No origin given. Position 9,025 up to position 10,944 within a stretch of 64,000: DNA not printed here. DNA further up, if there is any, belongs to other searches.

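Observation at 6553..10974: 1473-aa secreted beta-helix / multi-adhesion-domain protein with its own long leader and terminator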

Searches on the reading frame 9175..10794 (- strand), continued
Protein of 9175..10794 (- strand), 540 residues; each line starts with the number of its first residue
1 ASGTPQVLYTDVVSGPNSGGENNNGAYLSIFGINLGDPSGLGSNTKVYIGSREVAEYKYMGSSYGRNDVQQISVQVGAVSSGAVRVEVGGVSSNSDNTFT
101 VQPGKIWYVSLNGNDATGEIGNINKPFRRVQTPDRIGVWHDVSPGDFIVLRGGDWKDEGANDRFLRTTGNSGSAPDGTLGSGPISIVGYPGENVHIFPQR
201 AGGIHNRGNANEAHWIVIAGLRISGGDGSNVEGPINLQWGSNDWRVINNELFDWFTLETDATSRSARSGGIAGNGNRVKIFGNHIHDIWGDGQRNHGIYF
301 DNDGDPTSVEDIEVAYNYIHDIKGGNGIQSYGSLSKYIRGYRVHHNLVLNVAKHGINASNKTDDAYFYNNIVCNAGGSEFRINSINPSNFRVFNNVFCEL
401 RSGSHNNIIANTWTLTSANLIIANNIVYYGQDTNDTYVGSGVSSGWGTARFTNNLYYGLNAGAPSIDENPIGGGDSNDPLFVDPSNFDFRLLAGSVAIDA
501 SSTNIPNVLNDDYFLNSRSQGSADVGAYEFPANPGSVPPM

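Call 43: search_protein_families(library=pfam, proteins=[L001:1417-2613:-, L001:2681-3904:-, L004:9698-11173:-, L001:10895-11875:+, L036:9899-11356:+, L001:14585-15733:+, L036:4003-5205:+, L029:10024-11031:+, L014:2371-4500:+, L001:8017-8955:+], max_evalue=0.001)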
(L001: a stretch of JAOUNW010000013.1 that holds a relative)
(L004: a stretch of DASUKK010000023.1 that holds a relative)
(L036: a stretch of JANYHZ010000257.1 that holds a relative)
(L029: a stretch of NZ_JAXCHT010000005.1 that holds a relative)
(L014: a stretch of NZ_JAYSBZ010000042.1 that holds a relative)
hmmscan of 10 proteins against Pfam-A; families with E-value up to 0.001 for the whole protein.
L001:1417-2613:- (398 aa): 6 families
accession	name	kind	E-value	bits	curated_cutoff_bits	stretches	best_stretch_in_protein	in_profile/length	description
PF00534.26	Glycos_transf_1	-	1.3e-36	126.2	26.4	1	214-374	12-170/172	Glycosyl transferases group 1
PF13692.12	Glyco_trans_1_4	-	1.3e-33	116.7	27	1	218-361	2-141/142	Glycosyl transferases group 1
PF13439.12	Glyco_transf_4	-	2.9e-09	37.6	28.5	1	91-196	50-164/170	Glycosyltransferase Family 4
PF20706.3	GT4-conflict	-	1.6e-08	34.4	26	1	157-350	135-335/385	Family 4 Glycosyltransferase in conflict systems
PF13477.12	Glyco_trans_4_2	-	3e-06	27.9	23.4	1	94-176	57-139/139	Glycosyl transferase 4-like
PF13579.12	Glyco_trans_4_4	-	3.1e-06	28.1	29.7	1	32-196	9-157/158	Glycosyl transferase 4-like domain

L001:2681-3904:- (407 aa): 1 family
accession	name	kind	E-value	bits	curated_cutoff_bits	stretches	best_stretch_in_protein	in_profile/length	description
PF04932.20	Wzy_C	-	1.2e-24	87.3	31.7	1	189-325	5-149/149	O-Antigen ligase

L004:9698-11173:- (491 aa): 2 families
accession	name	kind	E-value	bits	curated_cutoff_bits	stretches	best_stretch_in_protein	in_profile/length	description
PF13440.11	Polysacc_synt_3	-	2.6e-15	56.9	23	1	28-331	1-292/293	Polysaccharide biosynthesis protein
PF01943.22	Polysacc_synt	-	4.3e-13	49.7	28.2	1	6-255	3-247/274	Polysaccharide biosynthesis protein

L001:10895-11875:+ (326 aa): 1 family
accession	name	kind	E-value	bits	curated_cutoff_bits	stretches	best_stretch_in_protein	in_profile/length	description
PF01522.26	Polysacc_deac_1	-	4.1e-24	85.3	23.1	2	207-285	41-119/124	Polysaccharide deacetylase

L036:9899-11356:+ (485 aa): 0 families

L001:14585-15733:+ (382 aa): 5 families
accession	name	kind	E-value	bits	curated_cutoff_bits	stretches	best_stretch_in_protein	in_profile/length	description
PF00535.33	Glycos_transf_2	-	5.2e-29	101.8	23.3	1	47-174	1-128/168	Glycosyl transferase family 2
PF13641.12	Glyco_tranf_2_3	-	1.3e-17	65.1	27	1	44-213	1-174/230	Glycosyltransferase like family 2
PF13506.12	Glyco_transf_21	-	3.1e-08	33.7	21.7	1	112-239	18-149/174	Glycosyl transferase family 21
PF10111.15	Glyco_tranf_2_2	-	4e-07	30.3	27.3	1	47-136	1-93/276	Glycosyltransferase like family 2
PF13632.12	Glyco_trans_2_3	-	3.5e-05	24.1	27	1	131-332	5-195/198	Glycosyl transferase family group 2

L036:4003-5205:+ (400 aa): 1 family
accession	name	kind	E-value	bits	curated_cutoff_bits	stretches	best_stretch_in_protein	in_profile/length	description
PF02397.22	Bac_transf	-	7.5e-66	221.5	27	1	211-394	1-178/179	Bacterial sugar transferase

L029:10024-11031:+ (335 aa): 4 families
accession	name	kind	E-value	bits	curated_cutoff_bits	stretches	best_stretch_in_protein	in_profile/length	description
PF00535.33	Glycos_transf_2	-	1.4e-29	103.7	23.3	1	38-150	1-116/168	Glycosyl transferase family 2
PF13641.12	Glyco_tranf_2_3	-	5.9e-18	66.2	27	1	35-212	1-178/230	Glycosyltransferase like family 2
PF10111.15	Glyco_tranf_2_2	-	6.4e-06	26.3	27.3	1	64-136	27-103/276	Glycosyltransferase like family 2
PF03071.21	GNT-I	-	1.5e-05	24.4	25.4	1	29-101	87-158/434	GNT-I family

L014:2371-4500:+ (709 aa): 11 families
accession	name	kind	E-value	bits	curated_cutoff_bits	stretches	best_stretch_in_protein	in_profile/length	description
PF02350.25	Epimerase_2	-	6.5e-66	223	30.6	1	368-688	25-346/347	UDP-N-acetylglucosamine 2-epimerase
PF13401.12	AAA_22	-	7.7e-28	97.8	27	1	41-171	3-130/130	AAA domain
PF13191.12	AAA_16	-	1.2e-10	42.6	32.6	1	38-148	18-157/167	AAA ATPase domain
PF05729.18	NACHT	-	1.8e-05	25.1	26.7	1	46-206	3-165/167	NACHT domain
PF05970.20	PIF1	-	6.4e-05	23.1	25.9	1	42-144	21-123/223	PIF1-like helicase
PF25201.1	nSTAND6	-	6.7e-05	23.4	27.7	1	44-138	19-116/148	Novel STAND NTPase 6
PF01637.24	ATPase_2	-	7.4e-05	23.1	33.2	1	43-150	20-142/225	ATPase domain predominantly from Archaea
PF13604.12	AAA_30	-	8.9e-05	22.7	27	1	40-144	15-109/191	AAA domain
PF09848.15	SLFN-g3_helicase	-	0.00015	21.6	24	1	46-140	4-96/354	Schlafen group 3, DNA/RNA helicase domain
PF02367.23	TsaE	-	0.00034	21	26.6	1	42-71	20-49/128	Threonylcarbamoyl adenosine biosynthesis protein TsaE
PF13173.12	AAA_14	-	0.00048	20.6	27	0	45-148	4-86/129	AAA domain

L001:8017-8955:+ (312 aa): 9 families
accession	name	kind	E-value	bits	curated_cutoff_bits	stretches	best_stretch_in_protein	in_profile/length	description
PF13649.12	Methyltransf_25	-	1.2e-17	64.9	27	1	100-195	1-97/97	Methyltransferase domain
PF08242.18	Methyltransf_12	-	5.8e-15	56.3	30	1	101-197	1-98/98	Methyltransferase domain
PF13847.12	Methyltransf_31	-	1.2e-14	54.7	27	1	96-201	3-111/145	Methyltransferase domain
PF08241.18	Methyltransf_11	-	1.5e-14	54.8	21.2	1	101-198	1-94/95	Methyltransferase domain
PF13489.12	Methyltransf_23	-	3.9e-13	49.9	27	1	84-202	10-119/164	Methyltransferase domain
PF05401.17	NodS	-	3.4e-12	47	24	1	65-201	16-146/201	Nodulation protein S (NodS)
PF01739.24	CheR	-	1.8e-10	41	27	1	153-199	126-173/195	CheR methyltransferase, SAM binding domain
PF01209.24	Ubie_methyltran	-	6e-07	29.5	20.1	1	93-199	44-151/233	ubiE/COQ5 methyltransferase family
PF01728.25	FtsJ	-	0.00016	22.1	24.1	1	95-168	24-97/181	FtsJ-like methyltransferase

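Call 61: search_protein_families(library=ncbifam, proteins=[L001:1417-2613:-, L001:2681-3904:-, L001:10895-11875:+, L036:9899-11356:+, L036:4003-5205:+, L014:2371-4500:+, L001:14585-15733:+, L001:6050-7843:+, L001:9023-10633:-, L001:13118-14551:+], max_evalue=0.00001)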
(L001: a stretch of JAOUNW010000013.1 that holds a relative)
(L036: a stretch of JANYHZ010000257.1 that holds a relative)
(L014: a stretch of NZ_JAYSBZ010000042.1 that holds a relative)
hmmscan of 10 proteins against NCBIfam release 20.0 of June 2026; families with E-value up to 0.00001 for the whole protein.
L001:1417-2613:- (398 aa): 33 families (the best 25 are shown)
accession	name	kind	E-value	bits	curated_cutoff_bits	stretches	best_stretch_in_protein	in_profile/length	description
NF047684.1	TeichurnBiosyTuaC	equivalog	7.8e-49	166.6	550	1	11-374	3-366/391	teichuronic acid biosynthesis protein TuaC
TIGR03088.1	stp2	hypoth_equivalog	3.8e-32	111.8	409.05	1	172-390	154-371/374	TIGR03088 family PEP-CTERM/XrtA system glycosyltransferase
NF041876.1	EPS_EpsE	equivalog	1.9e-28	99.8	400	1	129-373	128-372/389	exopolysaccharide biosynthesis GT4 family glycosyltransferase EpsE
TIGR03999.1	thiol_BshA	equivalog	4.4e-26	91.7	273.7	1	91-391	62-372/375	N-acetyl-alpha-D-glucosaminyl L-malate synthase BshA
TIGR04063.1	stp3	hypoth_equivalog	6.1e-21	74.8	442.05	1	69-392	48-395/397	TIGR04063 family PEP-CTERM/XrtA system glycosyltransferase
NF038229.1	Glyco4_Geo_Pelo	equivalog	2e-20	73.1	400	1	109-347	52-288/338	GPMC system family 4 glycosyltransferase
TIGR04047.1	MSMEG_0565_glyc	hypoth_equivalog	2.3e-20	73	259.85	1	162-389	132-371/373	MSMEG_0565 family glycosyltransferase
TIGR04157.1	glyco_rSAM_CFB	subfamily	5.9e-18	65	400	1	214-345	224-349/406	TIGR04157 family glycosyltransferase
NF050056.1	ProtGlycPglH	equivalog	7e-17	61.5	600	1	199-390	163-351/354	GalNAc-alpha-(1->4)-GalNAc-alpha-(1->3)-diNAcBac-PP-undecaprenol alpha-1,4-N-acetyl-D-galactosaminyltransferase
TIGR03449.1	mycothiol_MshA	equivalog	1.6e-16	60.3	462.5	1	199-391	197-402/406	D-inositol-3-phosphate glycosyltransferase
NF038298.1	EPS_HpsO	equivalog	7.8e-16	57.8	575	1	190-391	169-386/388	hormogonium polysaccharide biosynthesis glycosyltransferase HpsO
TIGR04005.1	wcaL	equivalog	8.8e-16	57.8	537.6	1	145-360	151-368/406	colanic acid biosynthesis glycosyltransferase WcaL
TIGR02149.1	glgA_Coryne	subfamily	1.4e-14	54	302.4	1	92-386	61-384/391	glycogen synthase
NF046085.1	XrtY_assoc_Gly1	equivalog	3.1e-14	52.6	400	1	209-393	201-385/387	XrtY-associated glycosyltransferase XYAG1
NF012034.0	PRK15490.1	equivalog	8.6e-14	50.8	813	1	252-352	430-528/578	Vi polysaccharide biosynthesis glycosyltransferase TviE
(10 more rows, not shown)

L001:2681-3904:- (407 aa): 4 families
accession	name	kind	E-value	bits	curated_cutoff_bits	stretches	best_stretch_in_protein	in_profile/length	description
TIGR03097.1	PEP_O_lig_1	hypoth_equivalog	9e-24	84.1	188.1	1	8-362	25-376/408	putative O-glycosylation ligase, exosortase A system-associated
NF058641.1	TfpM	equivalog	3.4e-10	39.6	600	1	37-336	38-312/421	O-linking oligosaccharyltransferase TfpM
TIGR00947.1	2A73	equivalog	5.9e-09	35.4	366.4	1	32-336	46-367/425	IctB family putative bicarbonate transporter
TIGR04370.1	glyco_rpt_poly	subfamily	2.9e-07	29.8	40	1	50-324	3-319/396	oligosaccharide repeat unit polymerase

L001:10895-11875:+ (326 aa): 6 families
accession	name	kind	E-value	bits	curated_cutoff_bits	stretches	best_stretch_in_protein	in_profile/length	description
TIGR03938.2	deacetyl_PgaB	equivalog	3.9e-11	41.9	321.9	1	53-121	26-96/621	poly-beta-1,6-N-acetyl-D-glucosamine N-deacetylase PgaB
TIGR02764.1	spore_ybaN_pdaB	equivalog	4.3e-09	36.4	237.4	0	217-285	51-119/191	polysaccharide deacetylase family sporulation protein PdaB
TIGR03933.1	PIA_icaB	equivalog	9.2e-08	31.9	248.35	0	57-139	39-121/245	intercellular adhesin biosynthesis polysaccharide N-deacetylase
TIGR02884.1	spore_pdaA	equivalog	2e-07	31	298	0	215-284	80-150/224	delta-lactam-biosynthetic de-N-acetylase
TIGR02873.1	spore_ylxY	hypoth_equivalog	7.6e-07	28.6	391.5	1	219-289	132-202/268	probable sporulation protein, polysaccharide deacetylase family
TIGR04243.1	nodulat_NodB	equivalog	5.1e-06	26.1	240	0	217-283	47-114/197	chitooligosaccharide deacetylase NodB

L036:9899-11356:+ (485 aa): 0 families

L036:4003-5205:+ (400 aa): 10 families
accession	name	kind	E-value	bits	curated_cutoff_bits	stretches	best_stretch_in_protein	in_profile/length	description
TIGR03013.1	EpsB_2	subfamily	1.4e-143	479.2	393.35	1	24-400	75-443/443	TIGR03013 family XrtA/PEP-CTERM system glycosyltransferase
TIGR03025.1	EPS_sugtrans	subfamily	8.4e-113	377.9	295.55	1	17-399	64-444/445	exopolysaccharide biosynthesis polyprenyl glycosylphosphotransferase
TIGR03023.1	WcaJ_sugtrans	equivalog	1.4e-88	298.2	410.75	1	14-394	69-447/453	undecaprenyl-phosphate glucose phosphotransferase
TIGR03022.1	WbaP_sugtrans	subfamily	3.9e-57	194.5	403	1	59-399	107-455/456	undecaprenyl-phosphate galactose phosphotransferase WbaP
NF007518.0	PRK10124.1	equivalog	5.1e-53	180.4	684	1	21-390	87-454/464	undecaprenyl-phosphate glucose phosphotransferase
NF050817.1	PolSacchBiosHfsE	equivalog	6.5e-47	160.3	750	1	200-394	261-460/467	polysaccharide biosynthesis protein HfsE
NF041877.1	EPS_EpsZ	equivalog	1e-45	156.3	800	1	5-398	66-457/459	exopolysaccharide biosynthesis polyisoprenyl-phosphate hexose-1-phosphate transferase EpsZ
NF052601.1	undeca_RfbP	equivalog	1.2e-40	139.3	330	1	203-397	37-239/244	undecaprenyl-phosphate galactose phosphotransferase family protein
NF011751.0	PRK15204.1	equivalog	2e-39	135.5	907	1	72-398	143-474/476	undecaprenyl-phosphate galactose phosphotransferase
NF045514.1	glycotran_HepC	equivalog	1.2e-22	80.3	140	1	204-320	110-211/220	heterocyst development glycosyltransferase HepC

L014:2371-4500:+ (709 aa): 3 families
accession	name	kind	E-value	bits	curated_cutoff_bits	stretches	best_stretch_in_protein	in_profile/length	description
TIGR03015.1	pepcterm_ATPase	hypoth_equivalog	1.3e-111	372.3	324.5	1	1-270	1-269/269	XrtA/PEP-CTERM system-associated ATPase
TIGR00236.1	wecB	equivalog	4.9e-57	193.7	210.15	1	325-687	3-361/366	non-hydrolyzing UDP-N-acetylglucosamine 2-epimerase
TIGR03568.1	NeuC_NnaA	equivalog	6.6e-15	54.9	235.9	1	325-635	3-311/365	UDP-N-acetylglucosamine 2-epimerase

L001:14585-15733:+ (382 aa): 24 families
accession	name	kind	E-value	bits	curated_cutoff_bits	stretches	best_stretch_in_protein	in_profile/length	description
TIGR03937.1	PgaC_IcaA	equivalog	1.1e-26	93.7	422.3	1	40-261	41-267/407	poly-beta-1,6-N-acetyl-D-glucosamine synthase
TIGR03965.1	mycofact_glyco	equivalog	7.2e-21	74.6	280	1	36-164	66-194/467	mycofactocin biosynthesis glycosyltransferase MftF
TIGR03111.1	glyc2_xrt_Gpos1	hypoth_equivalog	8e-19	67.7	363.95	1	3-161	4-169/439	TIGR03111 family XrtG-associated glycosyltransferase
NF041875.1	EPS_EpsD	equivalog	1.2e-17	64.3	370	1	46-153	1-108/325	exopolysaccharide biosynthesis glycosyltransferase EpsD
NF007482.0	PRK10073.1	equivalog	2.7e-13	49.6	423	1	43-144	5-105/334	glycosyltransferase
TIGR04242.1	nodulat_NodC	equivalog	4.2e-13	49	550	1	39-170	43-177/395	chitooligosaccharide synthase NodC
TIGR04283.1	glyco_like_mftF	equivalog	5.1e-13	49.1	182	1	47-152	2-100/221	TIGR04283 family arsenosugar biosynthesis glycosyltransferase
TIGR03469.1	HpnB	hypoth_equivalog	2.5e-12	46.5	379.25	1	39-153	39-164/386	hopene-associated glycosyltransferase HpnB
NF047683.1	TeichurnBiosyTuaG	equivalog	1.4e-11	44.6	400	1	42-183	4-147/252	teichuronic acid biosynthesis protein TuaG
NF038302.1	EPS_HpsE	equivalog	2.5e-11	43.1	300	1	46-162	3-125/307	hormogonium polysaccharide biosynthesis glycosyltransferase HpsE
NF038299.1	EPS_HpsN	equivalog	2.9e-10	39.6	425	1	44-161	1-119/317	hormogonium polysaccharide biosynthesis glycosyltransferase HpsN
NF053846.1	glyco_with_XrtP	equivalog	1.6e-09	37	520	0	19-122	16-121/440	XrtP-associated glycosyltransferase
NF041394.1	GtaseAglG_Halo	equivalog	1.7e-09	37.4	440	1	46-161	3-119/304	glucosyl-dolichyl phosphate glucuronosyltransferase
NF047588.1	GlcsyltransPgfSStrep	equivalog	2.2e-09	37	500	1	46-151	3-112/308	glycosyltransferase PgfS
NF008558.0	PRK11498.1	equivalog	2.6e-09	35.6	992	1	12-138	246-366/872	UDP-forming cellulose synthase catalytic subunit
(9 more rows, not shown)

L001:6050-7843:+ (597 aa): 1 family
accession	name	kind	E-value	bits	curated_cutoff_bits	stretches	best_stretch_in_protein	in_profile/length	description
NF041518.1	choice_anch_Q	domain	2.7e-08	33.9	25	1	529-577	16-57/58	choice-of-anchor Q domain-containing protein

L001:9023-10633:- (536 aa): 1 family
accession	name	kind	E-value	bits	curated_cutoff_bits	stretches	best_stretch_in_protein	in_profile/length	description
NF041518.1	choice_anch_Q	domain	6.3e-07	29.5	25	1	482-533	13-57/58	choice-of-anchor Q domain-containing protein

L001:13118-14551:+ (477 aa): 0 families
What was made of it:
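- In L014 an ATPase passes TIGR03015 (372 against 324.5) (call 61).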

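Call 71: search_protein_families(library=pfam, alignment_id=A1, max_evalue=0.01)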
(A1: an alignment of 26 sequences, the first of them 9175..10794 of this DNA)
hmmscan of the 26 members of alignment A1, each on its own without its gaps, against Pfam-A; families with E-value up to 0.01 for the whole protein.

A. member 1, window:9175-10794:- (540 aa): 1 family
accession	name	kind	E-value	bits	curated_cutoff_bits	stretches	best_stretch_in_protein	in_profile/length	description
PF17161.10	DUF5123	-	8.6e-05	24.1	35.1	1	399-496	10-103/113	Domain of unknown function (DUF5123)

B. families by the number of members that match (of 26 scanned): 4 families
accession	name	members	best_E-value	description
PF17161.10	DUF5123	20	4.2e-09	Domain of unknown function (DUF5123)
PF13229.12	Beta_helix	5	1.7e-05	Right handed beta helix region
PF01833.30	TIG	2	1.1e-07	IPT/TIG domain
PF24606.1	CEMIP_beta-hel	1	0.00079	CEMIP beta-helix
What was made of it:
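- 10480..10791 (-): Residues 62-165: IPT/TIG-like beta-sandwich (motif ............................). TIG matches at E<=0.01 in 2 of 26 relatives (call 71).
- On Pectin-lyase-like right-handed parallel beta-helix superfamily: Five of 26 relatives hit PF13229, best E=1.7e-5 (call 71).
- On IPT/TIG (PF01833): Two of 26 relatives match TIG at E<=0.01, best E=1.1e-7 (call 71).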
